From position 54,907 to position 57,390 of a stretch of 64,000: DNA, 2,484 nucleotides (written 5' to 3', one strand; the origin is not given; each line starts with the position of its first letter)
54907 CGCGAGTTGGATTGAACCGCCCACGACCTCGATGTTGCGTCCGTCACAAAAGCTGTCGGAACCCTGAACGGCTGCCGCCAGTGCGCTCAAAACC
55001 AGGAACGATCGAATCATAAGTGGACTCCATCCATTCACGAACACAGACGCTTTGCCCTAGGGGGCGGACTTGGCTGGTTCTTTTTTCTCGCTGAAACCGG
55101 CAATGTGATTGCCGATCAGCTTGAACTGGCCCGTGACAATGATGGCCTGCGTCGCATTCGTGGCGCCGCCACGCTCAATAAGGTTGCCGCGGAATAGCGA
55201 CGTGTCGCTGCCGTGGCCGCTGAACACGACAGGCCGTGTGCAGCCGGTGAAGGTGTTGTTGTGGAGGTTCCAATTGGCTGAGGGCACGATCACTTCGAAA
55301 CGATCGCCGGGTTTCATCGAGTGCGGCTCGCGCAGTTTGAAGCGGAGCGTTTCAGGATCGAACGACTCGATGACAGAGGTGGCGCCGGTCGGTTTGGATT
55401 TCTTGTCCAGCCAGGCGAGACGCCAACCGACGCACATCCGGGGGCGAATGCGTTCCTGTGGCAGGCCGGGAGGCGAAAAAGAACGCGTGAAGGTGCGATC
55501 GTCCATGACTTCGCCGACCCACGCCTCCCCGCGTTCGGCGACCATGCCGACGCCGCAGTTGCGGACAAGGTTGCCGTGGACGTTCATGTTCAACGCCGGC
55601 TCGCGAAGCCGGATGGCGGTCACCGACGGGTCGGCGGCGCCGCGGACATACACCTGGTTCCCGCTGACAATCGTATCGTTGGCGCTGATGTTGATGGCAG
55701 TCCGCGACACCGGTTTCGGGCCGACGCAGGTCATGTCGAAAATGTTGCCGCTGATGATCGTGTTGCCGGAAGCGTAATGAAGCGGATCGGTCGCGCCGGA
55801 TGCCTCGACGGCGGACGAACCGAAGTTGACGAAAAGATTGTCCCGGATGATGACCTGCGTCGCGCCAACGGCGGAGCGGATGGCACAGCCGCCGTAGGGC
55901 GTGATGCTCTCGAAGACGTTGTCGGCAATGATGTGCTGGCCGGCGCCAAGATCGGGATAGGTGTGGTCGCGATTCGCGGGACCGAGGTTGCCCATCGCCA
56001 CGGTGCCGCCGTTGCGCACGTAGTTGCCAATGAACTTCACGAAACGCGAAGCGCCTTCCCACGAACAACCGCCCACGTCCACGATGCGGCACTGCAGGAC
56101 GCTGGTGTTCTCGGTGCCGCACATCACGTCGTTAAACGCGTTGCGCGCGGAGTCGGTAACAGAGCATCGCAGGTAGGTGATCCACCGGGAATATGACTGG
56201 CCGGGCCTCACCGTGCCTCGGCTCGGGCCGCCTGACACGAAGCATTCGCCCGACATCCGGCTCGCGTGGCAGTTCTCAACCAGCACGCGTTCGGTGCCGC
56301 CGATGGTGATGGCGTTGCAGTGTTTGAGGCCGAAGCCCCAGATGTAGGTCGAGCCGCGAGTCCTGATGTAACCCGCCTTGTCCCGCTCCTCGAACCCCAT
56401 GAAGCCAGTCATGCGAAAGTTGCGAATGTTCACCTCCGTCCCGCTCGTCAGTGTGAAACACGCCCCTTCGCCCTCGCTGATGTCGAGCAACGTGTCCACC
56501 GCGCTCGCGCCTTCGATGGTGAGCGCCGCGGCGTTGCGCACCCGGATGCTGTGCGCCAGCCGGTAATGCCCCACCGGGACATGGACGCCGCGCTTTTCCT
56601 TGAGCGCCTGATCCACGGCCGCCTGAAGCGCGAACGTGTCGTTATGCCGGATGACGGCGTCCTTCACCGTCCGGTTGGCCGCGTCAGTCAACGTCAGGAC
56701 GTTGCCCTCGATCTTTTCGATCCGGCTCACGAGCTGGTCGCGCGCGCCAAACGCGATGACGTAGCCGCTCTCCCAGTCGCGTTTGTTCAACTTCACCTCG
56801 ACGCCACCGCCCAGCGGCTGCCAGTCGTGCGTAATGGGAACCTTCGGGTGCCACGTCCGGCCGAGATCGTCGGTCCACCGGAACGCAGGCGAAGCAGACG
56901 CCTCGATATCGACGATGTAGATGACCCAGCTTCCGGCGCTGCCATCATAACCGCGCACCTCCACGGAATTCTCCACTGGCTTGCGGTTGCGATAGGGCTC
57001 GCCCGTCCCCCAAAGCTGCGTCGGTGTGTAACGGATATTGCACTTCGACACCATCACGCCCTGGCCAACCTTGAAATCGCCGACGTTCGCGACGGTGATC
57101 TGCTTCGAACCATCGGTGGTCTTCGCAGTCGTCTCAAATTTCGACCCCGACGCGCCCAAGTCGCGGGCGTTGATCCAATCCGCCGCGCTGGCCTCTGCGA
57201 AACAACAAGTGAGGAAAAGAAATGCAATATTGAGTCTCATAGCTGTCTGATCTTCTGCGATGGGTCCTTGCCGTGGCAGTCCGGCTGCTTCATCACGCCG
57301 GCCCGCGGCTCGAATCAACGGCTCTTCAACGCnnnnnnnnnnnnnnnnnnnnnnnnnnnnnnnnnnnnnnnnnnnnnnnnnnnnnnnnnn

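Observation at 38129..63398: Dense locus of eight Tat-exported cofactor-type enzymes: candidate periplasmic redox/PLP-assisted glycan deconstruction system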

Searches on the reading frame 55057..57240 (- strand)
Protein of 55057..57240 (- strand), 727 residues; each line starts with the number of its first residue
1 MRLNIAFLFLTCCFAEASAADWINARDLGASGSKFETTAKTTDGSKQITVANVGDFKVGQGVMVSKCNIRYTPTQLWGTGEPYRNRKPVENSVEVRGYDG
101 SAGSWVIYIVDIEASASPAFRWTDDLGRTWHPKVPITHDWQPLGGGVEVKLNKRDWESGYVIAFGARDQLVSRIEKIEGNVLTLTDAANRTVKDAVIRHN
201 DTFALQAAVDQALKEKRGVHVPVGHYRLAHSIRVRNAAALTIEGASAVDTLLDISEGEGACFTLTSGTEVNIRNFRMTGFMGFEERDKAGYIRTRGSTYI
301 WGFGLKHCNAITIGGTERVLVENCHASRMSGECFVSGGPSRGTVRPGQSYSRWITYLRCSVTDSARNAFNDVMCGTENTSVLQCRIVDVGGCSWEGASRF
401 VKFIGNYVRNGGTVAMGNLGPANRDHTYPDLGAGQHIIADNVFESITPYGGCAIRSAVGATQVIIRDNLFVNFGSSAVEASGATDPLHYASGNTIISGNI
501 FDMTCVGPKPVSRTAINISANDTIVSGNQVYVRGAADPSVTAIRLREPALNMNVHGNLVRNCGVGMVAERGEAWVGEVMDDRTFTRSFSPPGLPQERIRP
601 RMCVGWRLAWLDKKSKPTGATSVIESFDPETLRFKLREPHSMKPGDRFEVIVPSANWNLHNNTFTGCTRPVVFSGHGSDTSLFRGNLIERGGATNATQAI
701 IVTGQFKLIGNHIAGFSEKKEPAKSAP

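Call 6: search_protein_families(library=pfam, proteins=[window:55057-57240:-], max_evalue=0.01)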
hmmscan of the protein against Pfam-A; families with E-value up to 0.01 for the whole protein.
window:55057-57240:- (727 aa): 1 family
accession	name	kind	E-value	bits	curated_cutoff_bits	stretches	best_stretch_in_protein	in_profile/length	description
PF13229.12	Beta_helix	-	0.00057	20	25.9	1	437-572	12-124/158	Right handed beta helix region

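Call 31: search_solved_structures(query=window:55057-57240:-, max_evalue=0.01)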
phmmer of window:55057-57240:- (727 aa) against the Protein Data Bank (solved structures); distinct sequences matched with E-value up to 0.01: 0.

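Call 66: search_protein_families(library=ncbifam, proteins=[window:55057-57240:-], max_evalue=0.01)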
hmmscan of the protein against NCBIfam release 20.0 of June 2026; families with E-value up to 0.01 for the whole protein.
window:55057-57240:- (727 aa): 0 families

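Call 82: predict_structure(alignment_id=A6)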
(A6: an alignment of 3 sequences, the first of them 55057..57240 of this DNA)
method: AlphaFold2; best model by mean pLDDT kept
length: 727 residues; sequences in the alignment: 3
mean_pLDDT: 36.8   pTM: 0.35
mean pLDDT of the five models: 36.8, 33.5, 32.3, 30.6, 27.3
residues with pLDDT >= 90: 0; 70-90: 0; 50-70: 167; < 50: 560
segments of 3 or more residues with pLDDT < 50: 1-201, 223-229, 244-260, 274-437, 439-442, 444-453, 456-461, 482-492, 506-511, 520-536, 547-552, 570-572, 587-622, 649-658, 670-727
pLDDT, mean of each block of 10 residues (from residue 1): 22 20 22 23 26 23 21 23 24 29 27 27 25 22 28 26 25 27 28 27 60 60 49 61 43 35 53 44 31 37 32 46 38 26 22 23 22 22 25 20 29 32 25 42 45 46 54 58 37 53 53 58 34 40 54 54 56 58 51 31 39 43 50 58 56 43 53 35 40 28 28 27 29
secondary structure, 60 per line:
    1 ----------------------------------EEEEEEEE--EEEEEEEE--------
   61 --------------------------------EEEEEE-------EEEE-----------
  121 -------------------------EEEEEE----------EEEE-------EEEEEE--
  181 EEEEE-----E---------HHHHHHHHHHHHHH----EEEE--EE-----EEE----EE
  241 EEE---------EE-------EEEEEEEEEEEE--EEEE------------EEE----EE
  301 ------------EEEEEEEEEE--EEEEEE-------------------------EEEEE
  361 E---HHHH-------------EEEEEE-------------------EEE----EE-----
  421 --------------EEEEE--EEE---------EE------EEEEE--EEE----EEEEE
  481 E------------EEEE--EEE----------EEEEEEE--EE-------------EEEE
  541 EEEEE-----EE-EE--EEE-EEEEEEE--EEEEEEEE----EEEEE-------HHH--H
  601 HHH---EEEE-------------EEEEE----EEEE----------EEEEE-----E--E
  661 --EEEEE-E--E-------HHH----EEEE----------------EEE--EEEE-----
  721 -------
elements in order (helices of 4 or more, strands of 3 or more residues): E35-42 E45-52 E93-98 E106-109 E146-151 E162-165 E173-178 E181-185 H201-214 E219-222 E232-234 E239-243 E262-273 E276-279 E292-294 E313-322 E325-330 E356-361 H365-368 E382-387 E407-409 E435-439 E442-444 E462-466 E469-471 E476-481 E494-497 E500-502 E513-519 E537-545 E558-560 E562-568 E571-578 E583-587 H600-603 E607-610 E624-628 E633-636 E647-651 E663-667 E687-690 E707-709 E712-715

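Call 95: search_solved_structures(query=A6, max_evalue=10)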
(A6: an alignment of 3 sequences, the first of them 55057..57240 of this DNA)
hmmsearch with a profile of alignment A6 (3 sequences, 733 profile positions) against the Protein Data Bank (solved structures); distinct sequences matched with E-value up to 10: 4.
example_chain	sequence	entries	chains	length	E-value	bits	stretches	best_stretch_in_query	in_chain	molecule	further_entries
2kw5_A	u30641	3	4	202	0.03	15.6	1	621-670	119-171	Slr1183 protein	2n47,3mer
1uqx_A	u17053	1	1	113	0.098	13.8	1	381-449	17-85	LECTIN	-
2chh_A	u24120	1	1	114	0.1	13.8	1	381-449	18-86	PROTEIN RSC3288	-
9i2o_A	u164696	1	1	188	0.86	10.7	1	298-339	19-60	Polymerase basic protein 2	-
